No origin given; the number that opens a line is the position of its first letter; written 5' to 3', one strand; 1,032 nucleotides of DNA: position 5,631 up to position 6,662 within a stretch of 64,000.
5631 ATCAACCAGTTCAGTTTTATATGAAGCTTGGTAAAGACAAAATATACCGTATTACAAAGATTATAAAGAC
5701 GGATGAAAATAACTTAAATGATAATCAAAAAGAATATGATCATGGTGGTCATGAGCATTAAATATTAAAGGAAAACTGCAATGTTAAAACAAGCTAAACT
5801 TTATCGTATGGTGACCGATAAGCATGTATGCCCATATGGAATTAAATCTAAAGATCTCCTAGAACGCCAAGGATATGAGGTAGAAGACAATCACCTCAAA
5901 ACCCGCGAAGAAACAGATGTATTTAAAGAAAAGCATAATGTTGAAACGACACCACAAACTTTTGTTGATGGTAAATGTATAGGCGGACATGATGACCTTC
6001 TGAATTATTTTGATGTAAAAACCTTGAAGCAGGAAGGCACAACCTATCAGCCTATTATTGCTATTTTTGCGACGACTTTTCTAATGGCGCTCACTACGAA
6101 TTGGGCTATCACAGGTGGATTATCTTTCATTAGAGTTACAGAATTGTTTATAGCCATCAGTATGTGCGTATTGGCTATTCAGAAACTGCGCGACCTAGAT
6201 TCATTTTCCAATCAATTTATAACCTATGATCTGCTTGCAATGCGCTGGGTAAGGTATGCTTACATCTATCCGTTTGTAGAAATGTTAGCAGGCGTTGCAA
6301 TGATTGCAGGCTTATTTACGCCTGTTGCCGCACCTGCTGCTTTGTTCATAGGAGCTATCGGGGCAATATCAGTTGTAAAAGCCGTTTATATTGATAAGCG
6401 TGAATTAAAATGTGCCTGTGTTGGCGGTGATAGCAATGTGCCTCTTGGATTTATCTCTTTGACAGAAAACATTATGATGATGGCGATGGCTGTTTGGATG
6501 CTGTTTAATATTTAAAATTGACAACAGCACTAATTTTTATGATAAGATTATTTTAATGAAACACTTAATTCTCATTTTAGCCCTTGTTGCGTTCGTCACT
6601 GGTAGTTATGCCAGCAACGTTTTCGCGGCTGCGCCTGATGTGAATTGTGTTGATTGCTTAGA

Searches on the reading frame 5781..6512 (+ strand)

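Call 56: search_protein_families(library=pfam, proteins=[window:5781-6512:+], max_evalue=0.0001)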
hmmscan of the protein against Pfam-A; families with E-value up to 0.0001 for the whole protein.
window:5781-6512:+ (244 aa): 3 families
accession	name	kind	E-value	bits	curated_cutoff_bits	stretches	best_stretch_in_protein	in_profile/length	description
PF07291.16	MauE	-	3.4e-15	56.9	27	1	116-242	4-127/128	Methylamine utilisation protein MauE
PF00462.30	Glutaredoxin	-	3.5e-06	27.5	22.9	1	11-67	3-60/60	Glutaredoxin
PF07681.17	DoxX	-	4.5e-05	24.4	23.6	1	122-198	7-82/85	DoxX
